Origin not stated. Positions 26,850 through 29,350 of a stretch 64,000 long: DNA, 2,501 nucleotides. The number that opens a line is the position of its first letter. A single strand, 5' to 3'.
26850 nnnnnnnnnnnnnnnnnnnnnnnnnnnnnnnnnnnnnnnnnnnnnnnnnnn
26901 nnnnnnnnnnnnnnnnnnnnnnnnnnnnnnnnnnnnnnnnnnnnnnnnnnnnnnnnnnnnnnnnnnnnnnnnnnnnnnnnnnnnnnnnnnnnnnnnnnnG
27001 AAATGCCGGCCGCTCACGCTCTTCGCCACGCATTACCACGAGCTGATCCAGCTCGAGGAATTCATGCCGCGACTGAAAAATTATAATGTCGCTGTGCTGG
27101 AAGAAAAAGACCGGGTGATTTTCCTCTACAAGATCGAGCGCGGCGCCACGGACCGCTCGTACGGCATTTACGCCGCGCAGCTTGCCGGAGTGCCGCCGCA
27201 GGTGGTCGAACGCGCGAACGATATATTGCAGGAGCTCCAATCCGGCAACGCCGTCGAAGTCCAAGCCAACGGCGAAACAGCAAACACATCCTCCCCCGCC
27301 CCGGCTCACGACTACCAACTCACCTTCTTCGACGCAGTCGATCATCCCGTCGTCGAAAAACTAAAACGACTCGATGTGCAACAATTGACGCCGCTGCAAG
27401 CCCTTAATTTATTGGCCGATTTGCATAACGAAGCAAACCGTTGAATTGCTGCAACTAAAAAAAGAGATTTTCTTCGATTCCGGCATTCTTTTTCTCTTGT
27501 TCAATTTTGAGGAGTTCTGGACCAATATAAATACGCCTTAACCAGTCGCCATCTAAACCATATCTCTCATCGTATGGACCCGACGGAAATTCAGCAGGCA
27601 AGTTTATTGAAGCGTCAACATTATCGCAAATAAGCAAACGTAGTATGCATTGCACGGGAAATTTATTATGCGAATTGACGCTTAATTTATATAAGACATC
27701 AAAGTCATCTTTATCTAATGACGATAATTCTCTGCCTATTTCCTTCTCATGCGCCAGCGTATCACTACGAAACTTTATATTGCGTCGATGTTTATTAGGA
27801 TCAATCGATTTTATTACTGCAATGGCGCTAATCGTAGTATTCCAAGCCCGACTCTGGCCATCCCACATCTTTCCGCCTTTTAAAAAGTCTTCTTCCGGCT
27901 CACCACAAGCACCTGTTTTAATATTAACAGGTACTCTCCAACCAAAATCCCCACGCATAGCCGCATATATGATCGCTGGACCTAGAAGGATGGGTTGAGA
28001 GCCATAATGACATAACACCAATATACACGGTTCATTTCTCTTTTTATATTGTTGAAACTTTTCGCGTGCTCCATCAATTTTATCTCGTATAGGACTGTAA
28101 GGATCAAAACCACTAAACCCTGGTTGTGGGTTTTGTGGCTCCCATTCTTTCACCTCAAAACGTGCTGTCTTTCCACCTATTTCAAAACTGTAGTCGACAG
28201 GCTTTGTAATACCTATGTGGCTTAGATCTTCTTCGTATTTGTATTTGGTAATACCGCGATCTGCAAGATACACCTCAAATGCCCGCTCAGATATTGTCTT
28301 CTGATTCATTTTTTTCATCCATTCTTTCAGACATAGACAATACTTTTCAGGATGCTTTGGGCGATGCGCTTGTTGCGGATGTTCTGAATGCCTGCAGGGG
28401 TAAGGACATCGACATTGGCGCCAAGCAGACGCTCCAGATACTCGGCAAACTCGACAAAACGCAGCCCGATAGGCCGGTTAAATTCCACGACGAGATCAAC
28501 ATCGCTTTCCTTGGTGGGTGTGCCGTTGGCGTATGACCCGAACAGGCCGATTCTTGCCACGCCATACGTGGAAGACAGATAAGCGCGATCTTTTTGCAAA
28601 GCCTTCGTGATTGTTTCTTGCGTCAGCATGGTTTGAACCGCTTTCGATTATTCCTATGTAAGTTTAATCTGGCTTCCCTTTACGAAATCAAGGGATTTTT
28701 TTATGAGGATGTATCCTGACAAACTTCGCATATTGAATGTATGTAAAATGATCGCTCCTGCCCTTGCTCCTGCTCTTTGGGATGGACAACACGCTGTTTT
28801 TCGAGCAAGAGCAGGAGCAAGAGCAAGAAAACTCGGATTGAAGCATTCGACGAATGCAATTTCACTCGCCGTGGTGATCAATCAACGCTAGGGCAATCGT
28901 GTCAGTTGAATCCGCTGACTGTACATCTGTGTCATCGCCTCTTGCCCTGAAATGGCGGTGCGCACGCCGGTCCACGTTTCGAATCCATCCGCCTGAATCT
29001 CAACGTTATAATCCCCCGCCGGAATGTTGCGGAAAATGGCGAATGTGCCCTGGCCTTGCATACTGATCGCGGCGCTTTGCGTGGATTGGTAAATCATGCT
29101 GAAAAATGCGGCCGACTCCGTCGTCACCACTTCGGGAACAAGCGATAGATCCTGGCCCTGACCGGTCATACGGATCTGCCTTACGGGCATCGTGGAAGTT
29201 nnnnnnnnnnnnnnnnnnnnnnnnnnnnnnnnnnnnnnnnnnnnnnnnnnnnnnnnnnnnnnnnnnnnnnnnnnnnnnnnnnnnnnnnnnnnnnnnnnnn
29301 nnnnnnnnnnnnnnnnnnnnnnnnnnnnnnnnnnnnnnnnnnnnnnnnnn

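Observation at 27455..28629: AT-rich two-gene islet after mutS: an MNT-type nucleotidyltransferase coupled to a PD-(D/E)XK-like 287-aa protein in place of HepT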

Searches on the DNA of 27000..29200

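Call 81: search_rna_families(source=window, start=27000, end=29200, threshold=evalue, max_evalue=1)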
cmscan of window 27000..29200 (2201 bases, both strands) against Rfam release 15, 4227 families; matches with E-value up to 1: 5.
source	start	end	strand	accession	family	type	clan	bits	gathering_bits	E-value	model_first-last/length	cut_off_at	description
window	28753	28825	-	RF03734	mir-4773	Gene; miRNA;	-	24.4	100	0.21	1-78/78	no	mir-4773 microRNA precursor family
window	28756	28828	-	RF03861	mir-4484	Gene; miRNA;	-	23.1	90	0.45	1-89/89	no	mir-4484 microRNA precursor family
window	28751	28827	+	RF00857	mir-233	Gene; miRNA;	-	20.9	67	0.76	1-78/78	no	mir-233 microRNA precursor family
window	28755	28829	+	RF04132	mir-4436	Gene; miRNA;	-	19.3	74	0.96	1-85/85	no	mir-4436 microRNA precursor family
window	27536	27577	-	RF01135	sR24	Gene; snRNA; snoRNA; CD-box;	-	18.1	36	0.62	1-55/55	no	Small nucleolar RNA sR24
